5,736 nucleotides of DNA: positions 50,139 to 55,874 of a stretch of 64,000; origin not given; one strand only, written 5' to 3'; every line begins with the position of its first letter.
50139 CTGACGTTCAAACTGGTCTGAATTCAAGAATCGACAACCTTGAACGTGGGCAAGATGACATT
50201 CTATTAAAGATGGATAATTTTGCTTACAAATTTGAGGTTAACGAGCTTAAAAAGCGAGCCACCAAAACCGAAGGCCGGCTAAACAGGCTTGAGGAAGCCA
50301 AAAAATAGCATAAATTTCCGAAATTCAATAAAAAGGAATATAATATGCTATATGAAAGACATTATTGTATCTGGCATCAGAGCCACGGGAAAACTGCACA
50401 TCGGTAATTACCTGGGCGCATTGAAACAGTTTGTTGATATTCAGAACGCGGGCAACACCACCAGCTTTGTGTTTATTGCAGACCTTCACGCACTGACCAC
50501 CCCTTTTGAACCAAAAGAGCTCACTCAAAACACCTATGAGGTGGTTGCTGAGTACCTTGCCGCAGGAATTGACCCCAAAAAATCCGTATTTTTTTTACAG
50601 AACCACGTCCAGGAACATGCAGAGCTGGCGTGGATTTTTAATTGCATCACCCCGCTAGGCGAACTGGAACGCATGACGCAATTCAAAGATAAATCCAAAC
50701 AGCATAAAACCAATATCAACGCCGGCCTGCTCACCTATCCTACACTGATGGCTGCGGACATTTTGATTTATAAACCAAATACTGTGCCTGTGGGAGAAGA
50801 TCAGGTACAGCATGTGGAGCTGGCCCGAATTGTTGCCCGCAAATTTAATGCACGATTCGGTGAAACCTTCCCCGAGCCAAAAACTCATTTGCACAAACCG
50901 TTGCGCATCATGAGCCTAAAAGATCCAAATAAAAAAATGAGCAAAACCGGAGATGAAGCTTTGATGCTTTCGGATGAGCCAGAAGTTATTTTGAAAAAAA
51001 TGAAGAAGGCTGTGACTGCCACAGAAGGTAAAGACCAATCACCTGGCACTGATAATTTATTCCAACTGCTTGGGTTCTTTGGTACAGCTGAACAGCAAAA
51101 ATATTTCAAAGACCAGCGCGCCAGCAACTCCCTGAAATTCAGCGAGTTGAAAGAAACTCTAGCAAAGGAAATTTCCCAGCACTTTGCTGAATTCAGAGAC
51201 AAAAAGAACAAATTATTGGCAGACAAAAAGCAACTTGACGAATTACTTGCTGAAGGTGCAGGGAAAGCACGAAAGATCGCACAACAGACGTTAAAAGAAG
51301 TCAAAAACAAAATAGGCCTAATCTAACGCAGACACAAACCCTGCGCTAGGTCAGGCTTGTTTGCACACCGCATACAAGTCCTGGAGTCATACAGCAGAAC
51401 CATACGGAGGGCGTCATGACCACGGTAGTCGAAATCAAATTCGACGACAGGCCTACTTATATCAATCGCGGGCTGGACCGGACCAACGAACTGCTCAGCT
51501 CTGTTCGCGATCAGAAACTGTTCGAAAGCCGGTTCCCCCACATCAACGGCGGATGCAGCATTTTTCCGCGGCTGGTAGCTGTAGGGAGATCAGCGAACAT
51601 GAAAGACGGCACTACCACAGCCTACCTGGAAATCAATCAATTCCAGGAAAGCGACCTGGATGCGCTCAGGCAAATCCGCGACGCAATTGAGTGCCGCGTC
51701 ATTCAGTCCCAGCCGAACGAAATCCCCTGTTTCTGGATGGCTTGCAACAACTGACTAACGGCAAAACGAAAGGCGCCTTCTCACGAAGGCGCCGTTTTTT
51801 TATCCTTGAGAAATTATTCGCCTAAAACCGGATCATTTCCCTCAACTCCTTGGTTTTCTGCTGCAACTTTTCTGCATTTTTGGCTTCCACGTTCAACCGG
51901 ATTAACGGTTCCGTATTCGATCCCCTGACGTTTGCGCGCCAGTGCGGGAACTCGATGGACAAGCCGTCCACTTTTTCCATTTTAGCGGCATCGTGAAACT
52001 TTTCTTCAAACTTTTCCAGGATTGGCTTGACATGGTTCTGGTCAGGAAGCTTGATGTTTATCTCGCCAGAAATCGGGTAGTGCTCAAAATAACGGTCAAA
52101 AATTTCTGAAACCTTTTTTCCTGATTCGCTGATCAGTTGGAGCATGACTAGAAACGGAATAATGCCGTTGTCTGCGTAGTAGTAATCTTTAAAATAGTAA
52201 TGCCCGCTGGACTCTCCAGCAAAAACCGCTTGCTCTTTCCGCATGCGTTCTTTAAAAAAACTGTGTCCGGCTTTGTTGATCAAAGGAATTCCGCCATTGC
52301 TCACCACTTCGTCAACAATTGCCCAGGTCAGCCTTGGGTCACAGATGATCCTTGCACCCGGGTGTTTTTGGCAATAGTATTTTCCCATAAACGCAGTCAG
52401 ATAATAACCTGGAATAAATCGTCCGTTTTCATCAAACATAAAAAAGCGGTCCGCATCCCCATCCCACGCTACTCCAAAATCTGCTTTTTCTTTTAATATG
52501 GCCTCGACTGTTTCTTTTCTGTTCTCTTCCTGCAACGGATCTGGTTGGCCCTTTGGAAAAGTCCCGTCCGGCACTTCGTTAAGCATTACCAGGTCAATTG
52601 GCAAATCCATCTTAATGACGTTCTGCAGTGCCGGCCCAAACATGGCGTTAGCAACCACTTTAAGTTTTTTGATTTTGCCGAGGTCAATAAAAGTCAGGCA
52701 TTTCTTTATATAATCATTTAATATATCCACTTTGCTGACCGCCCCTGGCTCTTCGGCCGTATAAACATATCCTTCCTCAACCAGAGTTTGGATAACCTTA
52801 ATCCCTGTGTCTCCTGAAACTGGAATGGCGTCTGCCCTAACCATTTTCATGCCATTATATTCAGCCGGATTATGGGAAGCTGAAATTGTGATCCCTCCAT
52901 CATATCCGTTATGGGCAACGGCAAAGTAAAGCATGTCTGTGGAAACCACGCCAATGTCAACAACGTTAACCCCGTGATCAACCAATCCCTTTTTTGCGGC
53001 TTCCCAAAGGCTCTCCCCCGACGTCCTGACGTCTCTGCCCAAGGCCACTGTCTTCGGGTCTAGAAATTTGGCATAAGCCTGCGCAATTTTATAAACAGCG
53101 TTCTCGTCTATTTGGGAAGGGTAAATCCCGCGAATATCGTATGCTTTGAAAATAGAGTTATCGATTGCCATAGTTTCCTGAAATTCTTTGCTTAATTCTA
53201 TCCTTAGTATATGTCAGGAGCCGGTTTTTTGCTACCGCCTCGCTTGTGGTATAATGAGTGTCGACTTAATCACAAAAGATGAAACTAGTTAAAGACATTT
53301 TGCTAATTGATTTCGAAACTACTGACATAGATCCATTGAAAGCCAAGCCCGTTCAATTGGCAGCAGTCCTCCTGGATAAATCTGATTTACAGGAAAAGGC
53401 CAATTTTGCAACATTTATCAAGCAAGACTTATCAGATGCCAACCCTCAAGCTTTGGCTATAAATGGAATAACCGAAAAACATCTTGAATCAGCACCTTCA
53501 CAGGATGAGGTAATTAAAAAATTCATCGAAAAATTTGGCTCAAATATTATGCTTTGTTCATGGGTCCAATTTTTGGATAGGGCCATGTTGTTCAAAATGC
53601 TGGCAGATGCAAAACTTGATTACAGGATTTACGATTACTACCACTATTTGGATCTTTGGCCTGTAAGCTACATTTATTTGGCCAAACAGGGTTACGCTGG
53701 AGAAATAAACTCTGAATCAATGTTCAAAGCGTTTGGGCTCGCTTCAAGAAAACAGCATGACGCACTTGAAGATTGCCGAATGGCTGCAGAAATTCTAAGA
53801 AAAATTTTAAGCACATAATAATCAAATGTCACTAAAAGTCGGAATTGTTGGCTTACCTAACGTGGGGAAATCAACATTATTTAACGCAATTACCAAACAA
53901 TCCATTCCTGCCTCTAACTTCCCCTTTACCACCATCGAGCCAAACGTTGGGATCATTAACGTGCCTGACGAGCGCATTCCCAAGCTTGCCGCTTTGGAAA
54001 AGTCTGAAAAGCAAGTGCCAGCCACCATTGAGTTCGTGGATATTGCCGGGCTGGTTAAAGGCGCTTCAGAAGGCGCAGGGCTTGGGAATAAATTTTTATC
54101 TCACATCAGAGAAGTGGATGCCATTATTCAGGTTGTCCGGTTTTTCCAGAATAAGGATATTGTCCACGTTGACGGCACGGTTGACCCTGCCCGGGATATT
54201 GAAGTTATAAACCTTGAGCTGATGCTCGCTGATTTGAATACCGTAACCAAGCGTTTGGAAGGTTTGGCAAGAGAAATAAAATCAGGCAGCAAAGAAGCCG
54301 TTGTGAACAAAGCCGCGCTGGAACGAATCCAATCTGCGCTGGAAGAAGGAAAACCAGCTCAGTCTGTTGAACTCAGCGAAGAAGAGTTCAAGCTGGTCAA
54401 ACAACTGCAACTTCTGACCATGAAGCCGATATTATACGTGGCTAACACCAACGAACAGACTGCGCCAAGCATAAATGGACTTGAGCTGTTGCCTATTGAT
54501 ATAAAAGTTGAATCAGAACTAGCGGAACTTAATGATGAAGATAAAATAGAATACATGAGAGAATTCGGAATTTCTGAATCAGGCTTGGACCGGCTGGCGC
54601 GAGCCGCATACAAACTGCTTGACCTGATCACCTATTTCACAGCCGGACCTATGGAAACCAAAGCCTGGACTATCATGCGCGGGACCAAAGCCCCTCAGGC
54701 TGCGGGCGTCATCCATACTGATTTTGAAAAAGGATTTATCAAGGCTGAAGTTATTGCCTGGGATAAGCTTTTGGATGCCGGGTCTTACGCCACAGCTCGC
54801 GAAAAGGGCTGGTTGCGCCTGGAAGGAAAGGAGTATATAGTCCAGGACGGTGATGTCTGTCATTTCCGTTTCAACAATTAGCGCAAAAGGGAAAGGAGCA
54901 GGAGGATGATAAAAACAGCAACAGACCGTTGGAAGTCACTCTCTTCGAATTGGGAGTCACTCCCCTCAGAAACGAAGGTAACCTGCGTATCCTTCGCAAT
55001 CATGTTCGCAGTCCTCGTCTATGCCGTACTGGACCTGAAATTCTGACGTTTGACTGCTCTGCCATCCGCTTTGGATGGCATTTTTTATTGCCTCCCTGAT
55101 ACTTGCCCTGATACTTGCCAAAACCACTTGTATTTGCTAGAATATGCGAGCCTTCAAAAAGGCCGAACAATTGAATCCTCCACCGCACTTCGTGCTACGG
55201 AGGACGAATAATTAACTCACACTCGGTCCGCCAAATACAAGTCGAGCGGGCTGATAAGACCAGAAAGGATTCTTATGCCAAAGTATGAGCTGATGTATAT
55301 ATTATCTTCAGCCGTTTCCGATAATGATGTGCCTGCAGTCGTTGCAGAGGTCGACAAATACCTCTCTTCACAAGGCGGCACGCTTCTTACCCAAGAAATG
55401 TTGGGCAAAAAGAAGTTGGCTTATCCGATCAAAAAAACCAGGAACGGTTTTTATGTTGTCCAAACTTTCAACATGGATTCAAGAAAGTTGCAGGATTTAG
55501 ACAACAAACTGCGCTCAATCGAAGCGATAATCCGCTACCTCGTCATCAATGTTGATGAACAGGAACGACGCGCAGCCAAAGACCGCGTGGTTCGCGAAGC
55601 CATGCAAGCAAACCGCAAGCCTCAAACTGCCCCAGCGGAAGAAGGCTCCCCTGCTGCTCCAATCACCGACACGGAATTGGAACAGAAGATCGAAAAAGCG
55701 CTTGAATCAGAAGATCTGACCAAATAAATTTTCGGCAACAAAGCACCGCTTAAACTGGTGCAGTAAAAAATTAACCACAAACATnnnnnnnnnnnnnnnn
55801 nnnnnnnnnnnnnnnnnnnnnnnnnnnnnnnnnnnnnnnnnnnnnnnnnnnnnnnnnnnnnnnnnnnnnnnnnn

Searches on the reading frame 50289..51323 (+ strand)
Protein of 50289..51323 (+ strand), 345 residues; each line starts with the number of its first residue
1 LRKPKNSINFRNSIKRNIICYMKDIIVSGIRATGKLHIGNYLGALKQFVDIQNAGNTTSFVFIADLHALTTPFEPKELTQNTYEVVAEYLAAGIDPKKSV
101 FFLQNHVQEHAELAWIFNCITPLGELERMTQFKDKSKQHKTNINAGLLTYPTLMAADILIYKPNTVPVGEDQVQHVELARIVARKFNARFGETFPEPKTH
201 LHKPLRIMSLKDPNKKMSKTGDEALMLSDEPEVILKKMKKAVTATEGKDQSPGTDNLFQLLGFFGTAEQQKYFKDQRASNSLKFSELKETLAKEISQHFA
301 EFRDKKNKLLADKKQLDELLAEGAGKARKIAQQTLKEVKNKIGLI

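Call 51: search_protein_families(library=pfam, max_evalue=0.00001, proteins=[window:50289-51323:+])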
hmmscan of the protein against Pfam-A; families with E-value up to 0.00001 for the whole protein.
window:50289-51323:+ (345 aa): 1 family
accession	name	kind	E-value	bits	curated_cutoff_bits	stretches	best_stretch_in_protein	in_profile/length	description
PF00579.31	tRNA-synt_1b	-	1.4e-66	225.2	21.1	1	25-297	7-272/292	tRNA synthetases class I (W and Y)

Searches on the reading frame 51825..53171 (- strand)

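Call 51: search_protein_families(library=pfam, max_evalue=0.00001, proteins=[window:51825-53171:-])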
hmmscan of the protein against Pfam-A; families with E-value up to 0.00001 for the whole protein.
window:51825-53171:- (449 aa): 4 families
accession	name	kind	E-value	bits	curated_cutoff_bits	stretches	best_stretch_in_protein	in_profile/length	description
PF02878.22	PGM_PMM_I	-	1.7e-35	122.2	22.5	1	7-132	3-132/138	Phosphoglucomutase/phosphomannomutase, alpha/beta/alpha domain I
PF02880.22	PGM_PMM_III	-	1.4e-21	77.2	20.7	1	255-364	2-114/115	Phosphoglucomutase/phosphomannomutase, alpha/beta/alpha domain III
PF02879.22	PGM_PMM_II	-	2.8e-18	66.8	29.3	1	153-250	2-103/103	Phosphoglucomutase/phosphomannomutase, alpha/beta/alpha domain II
PF00408.26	PGM_PMM_IV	-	3.3e-10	40.3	23.1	1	370-443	1-65/68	Phosphoglucomutase/phosphomannomutase, C-terminal domain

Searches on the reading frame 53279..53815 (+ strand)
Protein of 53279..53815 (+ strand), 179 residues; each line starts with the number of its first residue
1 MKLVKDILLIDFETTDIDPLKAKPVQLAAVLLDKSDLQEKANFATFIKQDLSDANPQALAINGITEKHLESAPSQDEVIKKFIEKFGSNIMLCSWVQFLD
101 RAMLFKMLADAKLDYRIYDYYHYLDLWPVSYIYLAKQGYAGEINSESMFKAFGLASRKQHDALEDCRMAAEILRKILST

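Call 51: search_protein_families(library=pfam, max_evalue=0.00001, proteins=[window:53279-53815:+])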
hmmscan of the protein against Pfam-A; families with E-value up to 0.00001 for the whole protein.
window:53279-53815:+ (179 aa): 1 family
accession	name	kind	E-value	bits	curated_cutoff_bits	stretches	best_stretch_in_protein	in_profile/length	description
PF00929.31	RNase_T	-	2.8e-19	70.7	24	1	9-173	2-164/164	Exonuclease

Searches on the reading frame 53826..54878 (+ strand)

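Call 51: search_protein_families(library=pfam, max_evalue=0.00001, proteins=[window:53826-54878:+])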
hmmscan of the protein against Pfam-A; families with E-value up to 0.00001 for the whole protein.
window:53826-54878:+ (351 aa): 3 families
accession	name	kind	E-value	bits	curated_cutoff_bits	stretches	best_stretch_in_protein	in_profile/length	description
PF06071.19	YchF-GTPase_C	-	1.2e-38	131.6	27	1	267-350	1-84/84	Protein of unknown function (DUF933)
PF01926.29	MMR_HSR1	-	4e-23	82.1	21.9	1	4-112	1-89/113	50S ribosome-binding GTPase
PF02421.24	FeoB_N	-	2.1e-08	34.3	27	1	4-49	2-47/156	Ferrous iron transport protein B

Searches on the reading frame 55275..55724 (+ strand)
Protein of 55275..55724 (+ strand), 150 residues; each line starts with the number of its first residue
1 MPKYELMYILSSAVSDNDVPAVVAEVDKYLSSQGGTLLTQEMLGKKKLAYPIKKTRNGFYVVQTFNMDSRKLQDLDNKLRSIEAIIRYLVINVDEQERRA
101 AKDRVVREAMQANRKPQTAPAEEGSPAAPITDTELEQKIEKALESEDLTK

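Call 51: search_protein_families(library=pfam, max_evalue=0.00001, proteins=[window:55275-55724:+])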
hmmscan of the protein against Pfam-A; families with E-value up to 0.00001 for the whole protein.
window:55275-55724:+ (150 aa): 1 family
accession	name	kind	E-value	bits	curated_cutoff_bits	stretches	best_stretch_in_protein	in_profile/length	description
PF01250.22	Ribosomal_S6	-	3e-24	85.4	27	1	3-91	1-89/90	Ribosomal protein S6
